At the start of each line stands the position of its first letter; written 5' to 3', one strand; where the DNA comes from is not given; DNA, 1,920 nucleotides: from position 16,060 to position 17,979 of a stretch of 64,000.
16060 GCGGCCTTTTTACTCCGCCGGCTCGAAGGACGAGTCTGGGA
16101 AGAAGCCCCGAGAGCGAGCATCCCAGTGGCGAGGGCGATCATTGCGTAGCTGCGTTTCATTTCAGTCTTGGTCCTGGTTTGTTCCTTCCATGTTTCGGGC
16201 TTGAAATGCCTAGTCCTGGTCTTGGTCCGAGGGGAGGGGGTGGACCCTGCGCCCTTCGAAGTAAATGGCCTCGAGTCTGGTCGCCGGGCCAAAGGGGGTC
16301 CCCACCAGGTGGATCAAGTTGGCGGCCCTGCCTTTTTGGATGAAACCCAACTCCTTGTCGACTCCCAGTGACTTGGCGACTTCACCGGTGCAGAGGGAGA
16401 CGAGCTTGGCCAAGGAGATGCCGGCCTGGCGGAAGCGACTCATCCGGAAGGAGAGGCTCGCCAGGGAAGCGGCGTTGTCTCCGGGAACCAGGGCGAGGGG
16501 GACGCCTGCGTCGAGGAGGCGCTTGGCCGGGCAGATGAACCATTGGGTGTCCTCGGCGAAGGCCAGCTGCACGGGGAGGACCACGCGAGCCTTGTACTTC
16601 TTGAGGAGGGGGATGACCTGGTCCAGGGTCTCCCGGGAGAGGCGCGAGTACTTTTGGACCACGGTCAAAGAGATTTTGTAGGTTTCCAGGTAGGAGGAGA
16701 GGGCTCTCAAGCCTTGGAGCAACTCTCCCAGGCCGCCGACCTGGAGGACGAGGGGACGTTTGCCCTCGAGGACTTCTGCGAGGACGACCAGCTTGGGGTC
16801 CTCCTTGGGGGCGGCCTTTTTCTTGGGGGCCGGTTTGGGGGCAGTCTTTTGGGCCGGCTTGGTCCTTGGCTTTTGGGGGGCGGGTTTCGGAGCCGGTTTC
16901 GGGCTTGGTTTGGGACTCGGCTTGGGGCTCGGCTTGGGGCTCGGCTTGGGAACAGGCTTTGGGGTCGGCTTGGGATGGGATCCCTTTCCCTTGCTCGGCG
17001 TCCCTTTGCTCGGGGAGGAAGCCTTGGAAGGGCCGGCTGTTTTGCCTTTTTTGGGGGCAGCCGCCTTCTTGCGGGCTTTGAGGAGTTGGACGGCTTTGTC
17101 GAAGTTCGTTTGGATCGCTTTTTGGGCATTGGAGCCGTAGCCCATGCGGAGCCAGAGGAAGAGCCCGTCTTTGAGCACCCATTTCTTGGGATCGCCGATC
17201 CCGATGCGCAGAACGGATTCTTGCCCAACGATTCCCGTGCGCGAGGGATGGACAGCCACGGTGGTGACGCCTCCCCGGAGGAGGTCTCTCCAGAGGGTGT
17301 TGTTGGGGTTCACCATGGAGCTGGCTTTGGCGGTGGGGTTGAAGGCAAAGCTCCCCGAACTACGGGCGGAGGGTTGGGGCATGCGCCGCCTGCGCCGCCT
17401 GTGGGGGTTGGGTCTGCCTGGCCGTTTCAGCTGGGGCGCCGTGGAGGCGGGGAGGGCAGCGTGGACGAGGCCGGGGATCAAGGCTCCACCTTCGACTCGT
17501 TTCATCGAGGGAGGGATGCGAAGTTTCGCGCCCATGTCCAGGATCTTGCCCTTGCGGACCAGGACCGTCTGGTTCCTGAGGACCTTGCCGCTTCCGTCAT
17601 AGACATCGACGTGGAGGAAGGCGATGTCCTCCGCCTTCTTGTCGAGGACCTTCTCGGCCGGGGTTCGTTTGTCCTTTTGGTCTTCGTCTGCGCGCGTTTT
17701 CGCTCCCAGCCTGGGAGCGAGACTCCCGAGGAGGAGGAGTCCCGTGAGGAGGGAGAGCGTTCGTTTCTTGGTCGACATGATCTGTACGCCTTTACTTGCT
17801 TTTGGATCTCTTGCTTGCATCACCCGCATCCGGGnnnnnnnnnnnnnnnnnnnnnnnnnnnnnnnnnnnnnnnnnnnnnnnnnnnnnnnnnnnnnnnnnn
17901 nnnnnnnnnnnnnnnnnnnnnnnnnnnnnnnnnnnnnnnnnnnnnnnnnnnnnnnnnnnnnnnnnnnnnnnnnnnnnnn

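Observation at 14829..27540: Eight-gene coupled operon encoding nine secreted amidohydrolase-fold modules: candidate novel extracytoplasmic system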

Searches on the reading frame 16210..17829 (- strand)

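Call 4: search_protein_families(library=pfam, proteins=[window:16210-17829:-], max_evalue=0.1)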
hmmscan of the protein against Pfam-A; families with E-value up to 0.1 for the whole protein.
window:16210-17829:- (539 aa): 3 families
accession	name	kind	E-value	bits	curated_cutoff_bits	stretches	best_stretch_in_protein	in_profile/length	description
PF01979.26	Amidohydro_1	-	0.00012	21.9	25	1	432-508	232-318/345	Amidohydrolase family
PF05887.16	Trypan_PARP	-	0.036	14.5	100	1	262-336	42-112/134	Procyclic acidic repetitive protein (PARP)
PF07969.17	Amidohydro_3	-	0.055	13.4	29.7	1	470-509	406-445/472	Amidohydrolase family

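Call 5: search_protein_families(library=ncbifam, proteins=[window:16210-17829:-], max_evalue=0.1)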
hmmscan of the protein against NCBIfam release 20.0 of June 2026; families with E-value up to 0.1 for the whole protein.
window:16210-17829:- (539 aa): 19 families
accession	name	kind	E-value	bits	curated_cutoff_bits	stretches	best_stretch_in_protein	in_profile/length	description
TIGR01224.1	hutI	equivalog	3.8e-07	29.3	298.15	1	414-508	257-351/377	imidazolonepropionase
TIGR02318.1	phosphono_phnM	equivalog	3.2e-06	26.3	390.55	1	455-530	305-376/376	phosphonate metabolism protein PhnM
NF051886.1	XaaProDiPepCaul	equivalog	1e-05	24.7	500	1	470-523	335-388/398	Xaa-Pro dipeptidase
TIGR00221.1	nagA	equivalog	0.00014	21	225.65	1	469-506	327-364/380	N-acetylglucosamine-6-phosphate deacetylase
NF008371.0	PRK11170.1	equivalog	0.00061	18.8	483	1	466-506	321-361/382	N-acetylglucosamine-6-phosphate deacetylase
NF006549.0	PRK09045.1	equivalog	0.00062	18.5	540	1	432-507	292-377/444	TRZ/ATZ family hydrolase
NF006689.0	PRK09237.1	equivalog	0.0023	16.6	371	1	456-505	284-332/383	amidohydrolase/deacetylase family metallohydrolase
NF011984.0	PRK15446.1-5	equivalog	0.0043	15.9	260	0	86-123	19-56/379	alpha-D-ribose 1-methylphosphonate 5-triphosphate diphosphatase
NF009060.0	PRK12394.1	equivalog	0.0047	15.7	442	1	453-504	283-334/381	metallo-dependent hydrolase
NF005557.0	PRK07228.1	equivalog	0.0094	14.7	522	0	463-508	329-374/445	5'-deoxyadenosine deaminase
NF006681.0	PRK09229.1-2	equivalog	0.0097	14.7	362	0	432-507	304-385/451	formimidoylglutamate deiminase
NF011986.0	PRK15446.2-2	equivalog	0.016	14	465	1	440-512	293-363/406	alpha-D-ribose 1-methylphosphonate 5-triphosphate diphosphatase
NF011981.0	PRK15446.1-2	equivalog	0.02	13.6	375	1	436-529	287-377/378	alpha-D-ribose 1-methylphosphonate 5-triphosphate diphosphatase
NF033847.1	MCP_Sipho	equivalog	0.032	13.4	75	1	240-355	47-156/549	major capsid protein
TIGR03845.1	sulfopyru_alph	equivalog_domain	0.046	13.6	147.95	1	353-412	56-113/160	sulfopyruvate decarboxylase subunit alpha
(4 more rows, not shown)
